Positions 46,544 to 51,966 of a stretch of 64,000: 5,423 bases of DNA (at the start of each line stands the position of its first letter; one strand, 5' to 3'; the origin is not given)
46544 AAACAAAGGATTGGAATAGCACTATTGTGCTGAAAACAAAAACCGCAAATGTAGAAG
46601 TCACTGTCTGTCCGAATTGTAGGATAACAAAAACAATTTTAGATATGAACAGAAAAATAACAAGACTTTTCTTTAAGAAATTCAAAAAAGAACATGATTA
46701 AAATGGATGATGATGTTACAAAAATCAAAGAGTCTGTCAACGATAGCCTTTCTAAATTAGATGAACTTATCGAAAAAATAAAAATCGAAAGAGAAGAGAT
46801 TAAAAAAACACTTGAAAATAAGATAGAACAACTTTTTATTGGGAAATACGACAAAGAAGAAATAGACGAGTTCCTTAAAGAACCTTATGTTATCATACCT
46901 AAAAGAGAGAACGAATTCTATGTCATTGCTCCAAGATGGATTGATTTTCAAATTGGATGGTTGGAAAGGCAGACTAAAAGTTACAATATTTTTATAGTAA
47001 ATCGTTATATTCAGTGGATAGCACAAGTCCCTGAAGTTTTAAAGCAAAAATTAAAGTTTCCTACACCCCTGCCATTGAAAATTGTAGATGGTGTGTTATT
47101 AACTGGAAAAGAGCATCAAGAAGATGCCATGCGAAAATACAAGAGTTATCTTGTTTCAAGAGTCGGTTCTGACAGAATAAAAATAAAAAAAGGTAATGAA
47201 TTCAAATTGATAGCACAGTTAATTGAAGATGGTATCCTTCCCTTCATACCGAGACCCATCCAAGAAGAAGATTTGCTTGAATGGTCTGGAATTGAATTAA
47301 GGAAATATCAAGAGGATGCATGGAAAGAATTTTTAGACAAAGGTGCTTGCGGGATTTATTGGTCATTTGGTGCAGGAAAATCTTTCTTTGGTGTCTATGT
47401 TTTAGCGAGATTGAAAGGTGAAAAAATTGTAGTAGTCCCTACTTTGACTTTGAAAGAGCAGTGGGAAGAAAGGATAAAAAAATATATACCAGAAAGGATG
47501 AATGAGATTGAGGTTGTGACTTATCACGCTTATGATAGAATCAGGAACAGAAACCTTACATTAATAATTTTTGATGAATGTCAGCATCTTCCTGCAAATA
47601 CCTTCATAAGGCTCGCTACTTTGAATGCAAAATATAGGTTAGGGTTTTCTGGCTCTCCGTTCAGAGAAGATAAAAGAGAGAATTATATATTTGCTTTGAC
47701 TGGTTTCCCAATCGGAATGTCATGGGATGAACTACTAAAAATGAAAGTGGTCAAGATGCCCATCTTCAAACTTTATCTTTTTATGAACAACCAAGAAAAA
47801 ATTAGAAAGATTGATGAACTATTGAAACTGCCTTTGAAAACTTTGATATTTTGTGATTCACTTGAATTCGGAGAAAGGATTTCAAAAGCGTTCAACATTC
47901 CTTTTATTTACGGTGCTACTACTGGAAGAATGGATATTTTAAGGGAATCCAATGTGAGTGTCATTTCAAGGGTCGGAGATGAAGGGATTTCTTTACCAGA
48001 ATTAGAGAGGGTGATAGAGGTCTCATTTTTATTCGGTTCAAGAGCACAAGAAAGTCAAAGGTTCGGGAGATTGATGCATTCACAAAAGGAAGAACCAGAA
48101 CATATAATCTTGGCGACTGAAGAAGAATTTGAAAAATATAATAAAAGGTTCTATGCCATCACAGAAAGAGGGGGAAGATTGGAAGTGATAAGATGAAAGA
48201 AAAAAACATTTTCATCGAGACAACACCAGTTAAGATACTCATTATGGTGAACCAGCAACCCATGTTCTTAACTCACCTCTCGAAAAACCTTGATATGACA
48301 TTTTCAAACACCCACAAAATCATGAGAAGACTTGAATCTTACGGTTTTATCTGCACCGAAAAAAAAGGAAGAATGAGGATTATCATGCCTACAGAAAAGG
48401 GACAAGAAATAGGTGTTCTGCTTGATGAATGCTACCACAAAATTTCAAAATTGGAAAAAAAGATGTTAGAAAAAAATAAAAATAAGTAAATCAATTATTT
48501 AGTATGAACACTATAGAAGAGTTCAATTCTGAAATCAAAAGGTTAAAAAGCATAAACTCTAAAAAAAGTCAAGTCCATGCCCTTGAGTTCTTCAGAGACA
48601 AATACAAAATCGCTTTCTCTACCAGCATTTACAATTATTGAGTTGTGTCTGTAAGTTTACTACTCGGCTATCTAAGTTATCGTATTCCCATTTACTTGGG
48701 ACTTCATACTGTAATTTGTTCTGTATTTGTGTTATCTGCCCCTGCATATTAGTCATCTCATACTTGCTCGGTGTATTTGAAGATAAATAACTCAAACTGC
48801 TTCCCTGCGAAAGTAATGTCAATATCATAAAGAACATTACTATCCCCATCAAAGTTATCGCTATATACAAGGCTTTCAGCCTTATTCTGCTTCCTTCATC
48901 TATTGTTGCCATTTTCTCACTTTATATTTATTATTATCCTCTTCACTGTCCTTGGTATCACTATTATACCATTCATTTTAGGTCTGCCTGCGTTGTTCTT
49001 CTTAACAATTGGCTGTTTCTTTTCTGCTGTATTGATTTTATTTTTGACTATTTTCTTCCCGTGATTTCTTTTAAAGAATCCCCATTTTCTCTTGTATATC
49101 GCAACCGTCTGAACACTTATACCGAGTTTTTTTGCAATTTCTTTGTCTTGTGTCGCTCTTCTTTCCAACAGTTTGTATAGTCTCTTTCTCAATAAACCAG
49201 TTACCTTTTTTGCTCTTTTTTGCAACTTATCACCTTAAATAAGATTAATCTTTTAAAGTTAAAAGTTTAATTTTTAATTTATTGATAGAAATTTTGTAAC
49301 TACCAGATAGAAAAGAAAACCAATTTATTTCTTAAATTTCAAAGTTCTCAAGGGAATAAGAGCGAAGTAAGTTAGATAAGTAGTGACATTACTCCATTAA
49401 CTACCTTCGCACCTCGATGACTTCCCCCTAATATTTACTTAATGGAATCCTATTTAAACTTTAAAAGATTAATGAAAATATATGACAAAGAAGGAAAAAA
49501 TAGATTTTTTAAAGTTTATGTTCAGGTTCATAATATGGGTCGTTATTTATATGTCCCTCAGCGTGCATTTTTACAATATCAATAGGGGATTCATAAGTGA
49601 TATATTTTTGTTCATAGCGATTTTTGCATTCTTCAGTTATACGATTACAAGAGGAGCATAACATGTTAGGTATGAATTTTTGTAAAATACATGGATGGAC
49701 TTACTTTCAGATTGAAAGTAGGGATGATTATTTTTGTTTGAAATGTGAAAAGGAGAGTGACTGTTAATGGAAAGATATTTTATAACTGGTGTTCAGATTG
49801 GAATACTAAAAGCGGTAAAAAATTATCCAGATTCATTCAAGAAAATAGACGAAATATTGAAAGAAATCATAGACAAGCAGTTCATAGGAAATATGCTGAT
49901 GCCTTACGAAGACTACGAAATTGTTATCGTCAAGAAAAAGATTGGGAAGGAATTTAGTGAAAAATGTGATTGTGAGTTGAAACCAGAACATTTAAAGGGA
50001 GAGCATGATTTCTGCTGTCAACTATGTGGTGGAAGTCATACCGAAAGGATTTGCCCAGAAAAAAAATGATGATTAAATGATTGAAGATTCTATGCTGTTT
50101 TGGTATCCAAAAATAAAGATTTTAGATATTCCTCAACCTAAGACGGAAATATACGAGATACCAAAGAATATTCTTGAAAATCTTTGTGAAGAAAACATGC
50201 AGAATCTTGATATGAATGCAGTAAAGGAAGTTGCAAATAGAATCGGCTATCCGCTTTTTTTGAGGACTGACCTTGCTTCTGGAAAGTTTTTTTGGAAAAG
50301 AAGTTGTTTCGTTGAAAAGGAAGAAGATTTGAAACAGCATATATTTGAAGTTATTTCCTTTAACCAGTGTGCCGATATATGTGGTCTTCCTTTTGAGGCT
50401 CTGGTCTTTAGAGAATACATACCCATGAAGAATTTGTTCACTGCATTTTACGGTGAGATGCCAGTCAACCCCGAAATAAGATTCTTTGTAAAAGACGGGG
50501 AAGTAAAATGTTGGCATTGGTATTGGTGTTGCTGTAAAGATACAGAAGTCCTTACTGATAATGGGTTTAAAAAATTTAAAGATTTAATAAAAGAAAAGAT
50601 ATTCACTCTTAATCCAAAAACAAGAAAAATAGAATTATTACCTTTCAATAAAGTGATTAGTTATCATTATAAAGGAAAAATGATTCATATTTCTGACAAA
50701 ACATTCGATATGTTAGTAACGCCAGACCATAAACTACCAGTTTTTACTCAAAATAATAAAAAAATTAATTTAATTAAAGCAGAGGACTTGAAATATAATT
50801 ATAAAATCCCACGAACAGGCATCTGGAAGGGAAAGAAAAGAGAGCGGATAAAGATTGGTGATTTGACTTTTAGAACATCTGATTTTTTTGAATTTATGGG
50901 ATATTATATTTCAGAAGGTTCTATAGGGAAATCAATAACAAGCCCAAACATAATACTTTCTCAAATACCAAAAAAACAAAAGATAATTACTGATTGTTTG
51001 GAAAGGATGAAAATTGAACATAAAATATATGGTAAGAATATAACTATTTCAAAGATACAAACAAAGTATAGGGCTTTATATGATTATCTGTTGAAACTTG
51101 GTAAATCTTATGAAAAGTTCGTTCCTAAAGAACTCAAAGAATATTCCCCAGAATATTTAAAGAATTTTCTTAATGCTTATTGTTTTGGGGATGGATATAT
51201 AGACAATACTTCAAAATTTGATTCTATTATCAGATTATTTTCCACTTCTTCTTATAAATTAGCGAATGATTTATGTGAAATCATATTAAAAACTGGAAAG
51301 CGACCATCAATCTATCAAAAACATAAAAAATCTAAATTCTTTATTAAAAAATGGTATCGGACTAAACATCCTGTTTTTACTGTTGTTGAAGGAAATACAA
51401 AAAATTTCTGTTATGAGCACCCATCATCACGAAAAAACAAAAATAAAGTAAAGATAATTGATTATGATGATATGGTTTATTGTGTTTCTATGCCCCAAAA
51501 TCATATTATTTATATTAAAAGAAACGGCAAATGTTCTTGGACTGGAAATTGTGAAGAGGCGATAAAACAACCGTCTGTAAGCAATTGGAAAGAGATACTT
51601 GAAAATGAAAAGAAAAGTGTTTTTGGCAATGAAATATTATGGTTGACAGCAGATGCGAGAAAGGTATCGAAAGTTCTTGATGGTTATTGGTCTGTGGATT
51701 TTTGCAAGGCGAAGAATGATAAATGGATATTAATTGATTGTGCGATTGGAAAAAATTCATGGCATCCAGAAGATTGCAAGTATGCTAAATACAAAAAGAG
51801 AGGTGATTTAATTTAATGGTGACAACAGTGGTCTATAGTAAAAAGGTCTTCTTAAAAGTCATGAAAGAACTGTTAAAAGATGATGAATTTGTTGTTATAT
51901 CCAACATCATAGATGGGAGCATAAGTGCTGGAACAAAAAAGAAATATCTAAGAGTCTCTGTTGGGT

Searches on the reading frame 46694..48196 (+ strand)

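Call 8: search_protein_families(library=pfam, proteins=[window:46694-48196:+], max_evalue=0.01)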
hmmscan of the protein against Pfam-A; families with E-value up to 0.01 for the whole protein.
window:46694-48196:+ (500 aa): 5 families
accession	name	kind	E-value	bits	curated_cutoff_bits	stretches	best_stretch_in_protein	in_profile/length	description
PF16203.11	ERCC3_RAD25_C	-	9.7e-15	55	27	1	362-489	38-167/248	ERCC3/RAD25/XPB C-terminal helicase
PF04851.21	ResIII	-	1.3e-11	45.2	22.5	1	200-324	2-164/164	Type III restriction enzyme, res subunit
PF00270.35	DEAD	-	4.3e-05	23.7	26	1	204-272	2-76/167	DEAD/DEAH box helicase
PF00176.29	SNF2-rel_dom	-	0.00063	19.4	24.9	0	207-280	52-87/290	SNF2-related domain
PF00271.37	Helicase_C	-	0.001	19.7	23.5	1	369-461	2-107/110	Helicase conserved C-terminal domain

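Call 9: search_protein_families(library=phrogs, proteins=[window:46694-48196:+], max_evalue=0.01)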
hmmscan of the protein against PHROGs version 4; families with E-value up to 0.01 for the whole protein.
window:46694-48196:+ (500 aa): 4 families
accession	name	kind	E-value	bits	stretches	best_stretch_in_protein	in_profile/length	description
phrog_16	-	DNA, RNA and nucleotide metabolism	2.3e-31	109.9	1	174-472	244-595/986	DNA helicase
phrog_62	-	DNA, RNA and nucleotide metabolism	5.3e-14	51.7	1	192-324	675-851/1881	DNA helicase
phrog_6819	-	DNA, RNA and nucleotide metabolism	0.0047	16.4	1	194-282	13-104/645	Holliday junction branch migration helicase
phrog_9690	-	DNA, RNA and nucleotide metabolism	0.009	16.1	0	287-327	40-82/306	DNA helicase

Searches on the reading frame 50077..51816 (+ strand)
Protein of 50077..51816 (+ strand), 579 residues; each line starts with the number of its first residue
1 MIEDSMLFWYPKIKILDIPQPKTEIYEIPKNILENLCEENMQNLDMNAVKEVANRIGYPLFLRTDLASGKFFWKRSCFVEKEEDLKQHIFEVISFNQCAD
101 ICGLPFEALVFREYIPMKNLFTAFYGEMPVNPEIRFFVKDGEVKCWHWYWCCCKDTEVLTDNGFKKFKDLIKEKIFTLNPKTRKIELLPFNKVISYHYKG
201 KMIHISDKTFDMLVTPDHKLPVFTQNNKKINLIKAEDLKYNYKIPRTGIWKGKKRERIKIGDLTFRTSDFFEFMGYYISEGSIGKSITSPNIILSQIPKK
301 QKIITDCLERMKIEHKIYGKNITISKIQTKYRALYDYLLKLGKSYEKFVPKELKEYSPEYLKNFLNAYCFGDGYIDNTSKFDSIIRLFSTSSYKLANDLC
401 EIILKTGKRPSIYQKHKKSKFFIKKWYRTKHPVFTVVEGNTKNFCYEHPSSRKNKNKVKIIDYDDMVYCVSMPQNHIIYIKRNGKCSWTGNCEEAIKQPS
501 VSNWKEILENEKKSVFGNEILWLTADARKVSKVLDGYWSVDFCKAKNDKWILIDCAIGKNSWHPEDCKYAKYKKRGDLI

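Call 8: search_protein_families(library=pfam, proteins=[window:50077-51816:+], max_evalue=0.01)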
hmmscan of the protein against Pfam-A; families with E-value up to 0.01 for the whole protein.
window:50077-51816:+ (579 aa): 4 families
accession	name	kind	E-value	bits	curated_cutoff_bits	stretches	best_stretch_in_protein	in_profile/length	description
PF14528.11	LAGLIDADG_3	-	6.6e-08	33.1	22.5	1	360-420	2-60/82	LAGLIDADG-like domain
PF14890.11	Intein_splicing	-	4.9e-07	30.1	35.8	1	158-476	2-144/155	Intein splicing domain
PF14243.11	R2K_3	-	0.00082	20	26.3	0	70-155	19-106/169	ATP-grasp domain, R2K clade family 3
PF10322.15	7TM_GPCR_Sru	-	0.0063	16.3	26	0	71-132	42-100/305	Serpentine type 7TM GPCR chemoreceptor Sru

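Call 9: search_protein_families(library=phrogs, proteins=[window:50077-51816:+], max_evalue=0.01)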
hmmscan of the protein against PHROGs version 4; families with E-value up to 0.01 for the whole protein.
window:50077-51816:+ (579 aa): 1 family
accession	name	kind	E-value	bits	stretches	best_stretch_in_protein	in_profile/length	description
phrog_85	-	DNA, RNA and nucleotide metabolism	1.5e-07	31.3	1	149-251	87-196/866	thymidylate synthase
